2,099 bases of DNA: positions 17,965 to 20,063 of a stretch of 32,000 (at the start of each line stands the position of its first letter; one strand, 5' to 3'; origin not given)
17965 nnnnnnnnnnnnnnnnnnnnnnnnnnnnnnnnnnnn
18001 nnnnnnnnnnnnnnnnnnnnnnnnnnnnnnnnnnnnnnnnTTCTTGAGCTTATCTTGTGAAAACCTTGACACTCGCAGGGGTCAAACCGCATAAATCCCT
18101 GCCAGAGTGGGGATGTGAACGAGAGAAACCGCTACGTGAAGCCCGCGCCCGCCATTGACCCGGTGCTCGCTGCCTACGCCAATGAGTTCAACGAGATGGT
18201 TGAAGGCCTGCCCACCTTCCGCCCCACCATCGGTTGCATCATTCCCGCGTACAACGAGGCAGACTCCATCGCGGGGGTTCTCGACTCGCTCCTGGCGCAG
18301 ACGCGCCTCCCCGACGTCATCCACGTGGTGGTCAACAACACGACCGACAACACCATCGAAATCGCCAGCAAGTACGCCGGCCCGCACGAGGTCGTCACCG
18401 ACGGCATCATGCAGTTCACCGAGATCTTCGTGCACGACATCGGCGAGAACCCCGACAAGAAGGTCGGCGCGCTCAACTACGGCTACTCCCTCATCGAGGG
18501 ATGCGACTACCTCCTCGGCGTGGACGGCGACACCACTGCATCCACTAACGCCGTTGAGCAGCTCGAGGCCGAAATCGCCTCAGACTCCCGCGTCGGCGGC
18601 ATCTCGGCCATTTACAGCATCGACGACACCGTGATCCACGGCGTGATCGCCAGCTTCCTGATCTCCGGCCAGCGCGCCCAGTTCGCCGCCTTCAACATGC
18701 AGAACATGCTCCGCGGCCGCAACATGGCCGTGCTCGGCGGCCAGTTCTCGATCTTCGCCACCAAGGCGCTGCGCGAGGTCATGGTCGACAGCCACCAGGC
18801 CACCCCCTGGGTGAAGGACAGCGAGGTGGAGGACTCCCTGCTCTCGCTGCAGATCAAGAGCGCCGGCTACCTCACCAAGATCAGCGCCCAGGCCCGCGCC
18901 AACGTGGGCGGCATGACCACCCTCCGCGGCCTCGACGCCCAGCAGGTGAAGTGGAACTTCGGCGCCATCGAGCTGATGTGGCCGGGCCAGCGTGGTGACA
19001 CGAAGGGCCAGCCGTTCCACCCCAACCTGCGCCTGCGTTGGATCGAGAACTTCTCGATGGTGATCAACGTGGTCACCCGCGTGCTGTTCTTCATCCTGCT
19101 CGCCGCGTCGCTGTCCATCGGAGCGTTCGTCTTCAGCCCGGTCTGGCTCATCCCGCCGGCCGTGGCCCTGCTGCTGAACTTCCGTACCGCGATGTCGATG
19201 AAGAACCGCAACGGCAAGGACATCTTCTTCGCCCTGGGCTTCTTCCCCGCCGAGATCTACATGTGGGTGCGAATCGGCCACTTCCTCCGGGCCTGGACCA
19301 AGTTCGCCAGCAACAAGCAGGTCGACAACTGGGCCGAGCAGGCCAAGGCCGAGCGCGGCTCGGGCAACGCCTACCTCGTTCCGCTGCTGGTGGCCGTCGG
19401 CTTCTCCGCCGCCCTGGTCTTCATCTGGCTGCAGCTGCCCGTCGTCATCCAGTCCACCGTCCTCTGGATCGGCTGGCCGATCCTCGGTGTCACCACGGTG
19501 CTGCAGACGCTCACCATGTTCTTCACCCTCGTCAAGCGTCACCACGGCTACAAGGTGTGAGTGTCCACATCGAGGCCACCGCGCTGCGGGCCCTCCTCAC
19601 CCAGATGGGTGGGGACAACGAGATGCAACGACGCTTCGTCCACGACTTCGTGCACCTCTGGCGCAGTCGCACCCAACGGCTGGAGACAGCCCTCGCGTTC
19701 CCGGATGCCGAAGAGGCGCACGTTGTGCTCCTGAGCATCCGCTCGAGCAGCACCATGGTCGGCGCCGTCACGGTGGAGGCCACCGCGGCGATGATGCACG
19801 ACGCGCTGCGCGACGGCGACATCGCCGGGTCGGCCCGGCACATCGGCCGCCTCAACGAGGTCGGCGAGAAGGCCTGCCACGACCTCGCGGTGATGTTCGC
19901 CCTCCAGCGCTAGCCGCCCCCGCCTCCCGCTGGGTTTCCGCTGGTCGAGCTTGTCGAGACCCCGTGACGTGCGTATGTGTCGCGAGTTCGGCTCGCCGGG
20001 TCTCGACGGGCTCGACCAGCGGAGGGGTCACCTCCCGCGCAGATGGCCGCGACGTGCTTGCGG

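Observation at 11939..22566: Candidate c-di-GMP / phosphorelay-controlled beta-glycan exopolysaccharide locus with an unusual part list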

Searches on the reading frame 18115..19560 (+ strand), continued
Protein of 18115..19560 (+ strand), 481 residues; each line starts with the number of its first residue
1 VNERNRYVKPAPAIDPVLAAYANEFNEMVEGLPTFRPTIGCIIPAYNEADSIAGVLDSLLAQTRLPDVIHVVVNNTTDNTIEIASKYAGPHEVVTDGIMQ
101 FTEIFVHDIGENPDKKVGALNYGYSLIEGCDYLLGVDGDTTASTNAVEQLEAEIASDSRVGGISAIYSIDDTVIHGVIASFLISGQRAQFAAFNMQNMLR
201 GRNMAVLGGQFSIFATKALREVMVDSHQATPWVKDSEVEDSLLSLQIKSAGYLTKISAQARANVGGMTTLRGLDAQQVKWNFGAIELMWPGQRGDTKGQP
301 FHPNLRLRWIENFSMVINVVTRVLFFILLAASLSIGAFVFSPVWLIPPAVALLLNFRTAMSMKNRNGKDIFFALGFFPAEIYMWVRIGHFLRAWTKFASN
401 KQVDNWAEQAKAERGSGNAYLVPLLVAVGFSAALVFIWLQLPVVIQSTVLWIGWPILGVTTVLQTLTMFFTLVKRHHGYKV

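Call 77: search_protein_families(library=pfam, proteins=[P0243, P0252, P0300, P0367, P0380, P0385, P0242, P0292], max_evalue=0.001)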
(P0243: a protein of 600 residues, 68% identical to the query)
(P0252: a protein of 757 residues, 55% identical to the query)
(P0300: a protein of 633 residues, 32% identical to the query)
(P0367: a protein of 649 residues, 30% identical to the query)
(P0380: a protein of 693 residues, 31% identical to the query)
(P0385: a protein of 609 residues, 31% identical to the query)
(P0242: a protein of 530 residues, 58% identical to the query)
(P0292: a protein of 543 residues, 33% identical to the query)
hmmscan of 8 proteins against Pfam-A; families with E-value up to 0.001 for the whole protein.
P0243 (600 aa): 1 family
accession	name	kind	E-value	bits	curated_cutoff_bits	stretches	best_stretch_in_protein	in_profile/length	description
PF13632.12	Glyco_trans_2_3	-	5.5e-10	39.8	27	1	19-218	5-179/198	Glycosyl transferase family group 2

P0252 (757 aa): 2 families
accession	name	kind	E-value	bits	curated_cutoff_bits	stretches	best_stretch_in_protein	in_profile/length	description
PF00535.33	Glycos_transf_2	-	1.3e-09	38.6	23.3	1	335-420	3-77/168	Glycosyl transferase family 2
PF13641.12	Glyco_tranf_2_3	-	7.9e-08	33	27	1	332-388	3-63/230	Glycosyltransferase like family 2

P0300 (633 aa): 3 families
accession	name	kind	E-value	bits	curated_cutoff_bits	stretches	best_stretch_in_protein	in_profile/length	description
PF13632.12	Glyco_trans_2_3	-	8.2e-11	42.5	27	1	145-364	2-195/198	Glycosyl transferase family group 2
PF00535.33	Glycos_transf_2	-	5.5e-10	39.9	23.3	1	58-191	3-128/168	Glycosyl transferase family 2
PF13641.12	Glyco_tranf_2_3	-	3.2e-09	37.6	27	1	55-295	3-229/230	Glycosyltransferase like family 2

P0367 (649 aa): 4 families
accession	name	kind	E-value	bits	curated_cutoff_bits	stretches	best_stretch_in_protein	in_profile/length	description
PF01522.26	Polysacc_deac_1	-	3e-34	118.1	23.1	1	446-563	4-121/124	Polysaccharide deacetylase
PF13641.12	Glyco_tranf_2_3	-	3e-16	60.6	27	1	7-257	3-229/230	Glycosyltransferase like family 2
PF00535.33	Glycos_transf_2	-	5e-16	59.5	23.3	1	10-102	3-97/168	Glycosyl transferase family 2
PF13632.12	Glyco_trans_2_3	-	1.1e-11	45.4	27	1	153-321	39-194/198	Glycosyl transferase family group 2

P0380 (693 aa): 5 families
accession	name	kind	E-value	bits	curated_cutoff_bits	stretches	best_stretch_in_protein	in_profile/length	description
PF00535.33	Glycos_transf_2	-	7e-26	91.6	23.3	1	353-510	2-163/168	Glycosyl transferase family 2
PF13641.12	Glyco_tranf_2_3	-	1.4e-22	81.3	27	1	349-578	1-230/230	Glycosyltransferase like family 2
PF13632.12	Glyco_trans_2_3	-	3.5e-21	76.4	27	1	431-630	1-183/198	Glycosyl transferase family group 2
PF13506.12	Glyco_transf_21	-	9.6e-06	25.6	21.7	1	414-577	18-174/174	Glycosyl transferase family 21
PF13704.12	Glyco_tranf_2_4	-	0.00012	22.9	27.5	1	359-446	2-89/98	Glycosyl transferase family 2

P0385 (609 aa): 6 families
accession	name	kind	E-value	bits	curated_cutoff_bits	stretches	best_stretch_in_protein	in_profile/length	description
PF00535.33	Glycos_transf_2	-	2.8e-29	102.6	23.3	1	267-433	1-167/168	Glycosyl transferase family 2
PF13641.12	Glyco_tranf_2_3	-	1.9e-28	100.5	27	1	266-494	3-230/230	Glycosyltransferase like family 2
PF13632.12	Glyco_trans_2_3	-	2.1e-25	90.1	27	1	349-552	1-191/198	Glycosyl transferase family group 2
PF13506.12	Glyco_transf_21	-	1e-13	51.6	21.7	1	333-493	19-174/174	Glycosyl transferase family 21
PF03142.21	Chitin_synth_2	-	0.00061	19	27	0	348-383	203-238/527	Chitin synthase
PF02826.25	2-Hacid_dh_C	-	0.00064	19.6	25.1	0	20-66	27-73/178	D-isomer specific 2-hydroxyacid dehydrogenase, NAD binding domain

P0242 (530 aa): 3 families
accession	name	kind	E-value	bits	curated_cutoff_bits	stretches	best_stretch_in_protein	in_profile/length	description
PF00535.33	Glycos_transf_2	-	2.6e-13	50.7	23.3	1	89-266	3-164/168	Glycosyl transferase family 2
PF13641.12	Glyco_tranf_2_3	-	4.2e-13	50.3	27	1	86-330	3-230/230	Glycosyltransferase like family 2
PF13632.12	Glyco_trans_2_3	-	4.3e-09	36.9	27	1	180-392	2-166/198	Glycosyl transferase family group 2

P0292 (543 aa): 3 families
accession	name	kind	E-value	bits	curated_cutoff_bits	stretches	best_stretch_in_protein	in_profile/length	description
PF00535.33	Glycos_transf_2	-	3.4e-18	66.6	23.3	1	87-279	2-166/168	Glycosyl transferase family 2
PF13641.12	Glyco_tranf_2_3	-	2.8e-16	60.7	27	1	82-341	1-230/230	Glycosyltransferase like family 2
PF13632.12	Glyco_trans_2_3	-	6.5e-14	52.7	27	1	186-395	1-192/198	Glycosyl transferase family group 2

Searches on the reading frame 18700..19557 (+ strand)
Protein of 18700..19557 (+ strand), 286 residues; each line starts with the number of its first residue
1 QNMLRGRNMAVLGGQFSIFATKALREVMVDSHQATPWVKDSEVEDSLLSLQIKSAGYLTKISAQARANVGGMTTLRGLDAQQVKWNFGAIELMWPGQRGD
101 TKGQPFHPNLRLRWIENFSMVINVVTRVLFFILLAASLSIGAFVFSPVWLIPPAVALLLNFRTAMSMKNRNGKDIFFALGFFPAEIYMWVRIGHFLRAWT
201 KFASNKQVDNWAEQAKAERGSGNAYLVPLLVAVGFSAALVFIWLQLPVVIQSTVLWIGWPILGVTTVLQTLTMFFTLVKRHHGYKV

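Call 82: search_solved_structures(query=A5, max_evalue=1, show_alignments=2)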
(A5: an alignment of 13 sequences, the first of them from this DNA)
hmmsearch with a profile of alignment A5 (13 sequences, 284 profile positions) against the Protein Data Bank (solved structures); distinct sequences matched with E-value up to 1: 6.
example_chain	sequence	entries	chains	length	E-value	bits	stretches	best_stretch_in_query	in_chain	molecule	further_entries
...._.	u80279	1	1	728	8.6e-07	31.8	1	40-266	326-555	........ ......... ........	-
4hg6_A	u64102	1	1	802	1.1e-06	31.5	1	40-266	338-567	Cellulose Synthase Subunit A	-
4p00_A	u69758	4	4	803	1.1e-06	31.5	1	40-266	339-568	Cellulose Synthase A subunit | Cellulose Synthase subunit A | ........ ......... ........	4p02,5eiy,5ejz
9b8v_E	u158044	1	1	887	0.0026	20.4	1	40-170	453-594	Cellulose synthase catalytic subunit [UDP-forming]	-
7lby_A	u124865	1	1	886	0.0026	20.4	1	40-170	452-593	Cellulose synthase catalytic subunit [UDP-forming]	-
9fmv_A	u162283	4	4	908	0.0027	20.3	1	40-170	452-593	Cellulose synthase catalytic subunit [UDP-forming]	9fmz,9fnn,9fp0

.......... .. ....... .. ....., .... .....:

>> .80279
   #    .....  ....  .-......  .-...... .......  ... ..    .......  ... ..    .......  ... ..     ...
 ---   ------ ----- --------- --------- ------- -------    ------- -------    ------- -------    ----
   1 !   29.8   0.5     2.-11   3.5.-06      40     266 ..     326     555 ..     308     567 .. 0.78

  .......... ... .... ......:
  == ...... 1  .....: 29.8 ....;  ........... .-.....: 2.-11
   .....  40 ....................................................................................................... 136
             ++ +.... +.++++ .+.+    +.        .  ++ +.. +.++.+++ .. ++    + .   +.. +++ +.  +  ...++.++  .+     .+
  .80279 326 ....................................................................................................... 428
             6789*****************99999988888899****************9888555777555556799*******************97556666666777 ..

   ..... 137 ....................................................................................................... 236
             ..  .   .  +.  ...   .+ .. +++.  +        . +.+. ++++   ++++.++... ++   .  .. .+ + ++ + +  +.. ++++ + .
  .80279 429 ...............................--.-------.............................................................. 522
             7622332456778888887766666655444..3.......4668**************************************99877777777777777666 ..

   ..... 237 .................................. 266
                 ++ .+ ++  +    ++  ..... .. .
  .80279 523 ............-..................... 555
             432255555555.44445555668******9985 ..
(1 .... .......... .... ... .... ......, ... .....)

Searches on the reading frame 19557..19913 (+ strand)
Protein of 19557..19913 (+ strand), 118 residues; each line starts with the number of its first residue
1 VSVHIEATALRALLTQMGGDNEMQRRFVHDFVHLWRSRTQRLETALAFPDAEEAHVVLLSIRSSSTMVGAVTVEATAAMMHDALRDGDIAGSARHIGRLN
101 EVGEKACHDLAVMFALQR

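Call 8: search_protein_families(library=pfam, proteins=[window:19557-19913:+], max_evalue=0.01)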
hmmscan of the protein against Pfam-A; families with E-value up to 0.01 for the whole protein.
window:19557-19913:+ (118 aa): 1 family
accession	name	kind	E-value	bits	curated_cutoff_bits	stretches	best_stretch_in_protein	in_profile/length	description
PF01627.28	Hpt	-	0.00041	21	24.6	1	28-100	3-75/84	Hpt domain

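Call 17: search_protein_families(library=ncbifam, proteins=[window:19557-19913:+], max_evalue=0.01)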
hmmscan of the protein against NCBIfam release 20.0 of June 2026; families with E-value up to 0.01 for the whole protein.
window:19557-19913:+ (118 aa): 0 families

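Call 24: search_solved_structures(query=window:19557-19913:+, max_evalue=10, show_alignments=2)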
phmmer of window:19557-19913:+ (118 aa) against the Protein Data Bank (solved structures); distinct sequences matched with E-value up to 10: 0.

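Call 65: search_solved_structures(query=A4, max_evalue=10, show_alignments=4)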
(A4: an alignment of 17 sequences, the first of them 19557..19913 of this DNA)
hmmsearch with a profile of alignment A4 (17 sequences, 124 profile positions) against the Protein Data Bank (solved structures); distinct sequences matched with E-value up to 10: 58.
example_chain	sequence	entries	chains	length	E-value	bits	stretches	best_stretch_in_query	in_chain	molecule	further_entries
7c1i_A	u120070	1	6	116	0.0055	19.8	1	6-102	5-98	Histidine kinase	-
6caw_A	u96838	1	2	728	0.11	15.7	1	13-39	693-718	Catalase-peroxidase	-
5kqi_A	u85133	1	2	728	0.11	15.7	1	13-39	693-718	Catalase-peroxidase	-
5txq_A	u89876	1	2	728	0.11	15.7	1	13-39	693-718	Catalase-peroxidase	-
5kqn_A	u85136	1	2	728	0.11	15.7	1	13-39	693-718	Catalase-peroxidase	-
5sxw_A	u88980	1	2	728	0.11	15.7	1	13-39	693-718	Catalase-peroxidase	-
5kt8_A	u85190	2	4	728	0.11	15.7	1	13-39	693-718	Catalase-peroxidase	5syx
5kqq_A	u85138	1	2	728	0.11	15.7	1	13-39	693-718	Catalase-peroxidase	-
5syu_A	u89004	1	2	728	0.11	15.7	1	13-39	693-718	Catalase-peroxidase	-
6cc6_A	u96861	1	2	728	0.11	15.7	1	13-39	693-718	Catalase-peroxidase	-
5syv_A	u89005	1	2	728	0.11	15.7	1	13-39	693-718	Catalase-peroxidase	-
5l02_A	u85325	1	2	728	0.11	15.7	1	13-39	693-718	Catalase-peroxidase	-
5sx2_A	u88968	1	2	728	0.11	15.7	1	13-39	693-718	Catalase-peroxidase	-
5ksk_A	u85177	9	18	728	0.11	15.7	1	13-39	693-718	Catalase-peroxidase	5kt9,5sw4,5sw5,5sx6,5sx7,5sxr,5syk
5sxx_A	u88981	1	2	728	0.11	15.7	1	13-39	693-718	Catalase-peroxidase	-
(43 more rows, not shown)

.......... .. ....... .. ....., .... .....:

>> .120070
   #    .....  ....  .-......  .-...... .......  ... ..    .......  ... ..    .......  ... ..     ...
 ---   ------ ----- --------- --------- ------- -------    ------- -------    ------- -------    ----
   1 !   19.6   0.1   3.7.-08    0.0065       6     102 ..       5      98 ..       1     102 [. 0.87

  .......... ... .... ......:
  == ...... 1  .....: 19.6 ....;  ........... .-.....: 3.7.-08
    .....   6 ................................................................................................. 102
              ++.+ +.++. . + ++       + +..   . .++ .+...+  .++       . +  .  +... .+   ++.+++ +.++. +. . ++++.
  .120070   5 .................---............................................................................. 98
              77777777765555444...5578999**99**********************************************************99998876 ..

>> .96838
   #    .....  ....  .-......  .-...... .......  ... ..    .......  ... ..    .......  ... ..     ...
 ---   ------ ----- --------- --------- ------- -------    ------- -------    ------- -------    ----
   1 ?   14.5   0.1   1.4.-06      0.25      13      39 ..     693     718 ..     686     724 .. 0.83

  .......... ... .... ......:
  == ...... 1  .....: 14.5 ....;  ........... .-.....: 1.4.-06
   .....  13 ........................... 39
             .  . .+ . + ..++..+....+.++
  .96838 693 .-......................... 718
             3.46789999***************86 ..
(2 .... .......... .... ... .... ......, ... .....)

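Call 66: search_protein_families(library=pfam, alignment_id=A4, max_evalue=0.1)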
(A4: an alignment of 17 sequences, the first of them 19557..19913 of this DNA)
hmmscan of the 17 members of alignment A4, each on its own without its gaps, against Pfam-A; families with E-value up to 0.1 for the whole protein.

A. member 1, window:19557-19913:+ (118 aa): 2 families
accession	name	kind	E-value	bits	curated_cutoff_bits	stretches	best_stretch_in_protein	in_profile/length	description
PF01627.28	Hpt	-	0.00041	21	24.6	1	28-100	3-75/84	Hpt domain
PF17152.10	CHASE8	-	0.022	15.4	27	1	28-76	6-54/102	Periplasmic sensor domain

B. families by the number of members that match (of 17 scanned): 12 families
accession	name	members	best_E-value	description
PF01627.28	Hpt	15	1.6e-05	Hpt domain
PF17152.10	CHASE8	3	0.0028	Periplasmic sensor domain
PF21774.3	NagJ_C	1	0.0028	Hyaluronidase post-catalytic domain-like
PF25587.1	Rv2743c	1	0.0041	Rv2743c family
PF24434.1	DUF7557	1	0.018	Family of unknown function (DUF7557)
PF06805.18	Lambda_tail_I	1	0.025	Bacteriophage lambda tail assembly protein I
PF24102.1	FLAD1_M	1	0.031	FAD synthase, middle domain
PF17929.6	TetR_C_34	1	0.04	Tetracyclin repressor-like, C-terminal domain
PF14069.11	SpoVIF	1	0.052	Stage VI sporulation protein F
PF22244.2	GCE_fung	1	0.057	Glucuronyl esterase, fungi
PF14841.11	FliG_M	1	0.058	FliG middle domain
PF20344.3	DUF6639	1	0.071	Family of unknown function (DUF6639)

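Call 79: find_homologous_proteins(query=A4, max_evalue=0.001)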
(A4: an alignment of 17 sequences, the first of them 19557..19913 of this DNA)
Query A4 (17 sequences) (118 aa, profile of the alignment): 112 proteins with E <= 0.001 among 8000 candidates.
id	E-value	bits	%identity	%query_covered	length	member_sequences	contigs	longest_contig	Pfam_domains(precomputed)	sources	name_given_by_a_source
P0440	5.9e-47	177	100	100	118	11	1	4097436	-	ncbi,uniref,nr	ncbi:hypothetical protein BJQ94_02650 [Cryobacterium sp. SO2]|uniref:hypothetical protein n=1 Tax=Cr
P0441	1.3e-46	175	91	100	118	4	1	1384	-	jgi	jgi:HPt (histidine-containing phosphotransfer) domain-containing protein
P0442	1.6e-46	175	89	100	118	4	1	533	-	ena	-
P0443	1.6e-46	175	89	98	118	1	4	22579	-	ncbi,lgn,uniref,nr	ncbi:hypothetical protein [Cryobacterium sp.]|uniref:hypothetical protein n=1 Tax=Cryobacterium sp. 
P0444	2.3e-46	175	86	100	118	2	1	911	-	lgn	-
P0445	2.5e-46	174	86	100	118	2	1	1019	-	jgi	-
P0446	2.7e-46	174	88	98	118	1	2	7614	-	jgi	jgi:HPt (histidine-containing phosphotransfer) domain-containing protein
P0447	3.2e-46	174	87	100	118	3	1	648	-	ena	-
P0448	7.8e-46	173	83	100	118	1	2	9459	-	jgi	jgi:HPt (histidine-containing phosphotransfer) domain-containing protein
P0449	7.8e-46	173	82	99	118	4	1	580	-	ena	-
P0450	8.0e-46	173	87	100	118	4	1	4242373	-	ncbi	ncbi:hypothetical protein [Cryobacterium sp. AP23]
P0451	2.1e-45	171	81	100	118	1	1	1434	-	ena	-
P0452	2.1e-45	171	87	100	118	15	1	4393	-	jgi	jgi:HPt (histidine-containing phosphotransfer) domain-containing protein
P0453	2.5e-45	171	85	100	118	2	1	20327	-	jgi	jgi:HPt (histidine-containing phosphotransfer) domain-containing protein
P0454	2.8e-45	171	82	100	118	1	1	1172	-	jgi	jgi:HPt (histidine-containing phosphotransfer) domain-containing protein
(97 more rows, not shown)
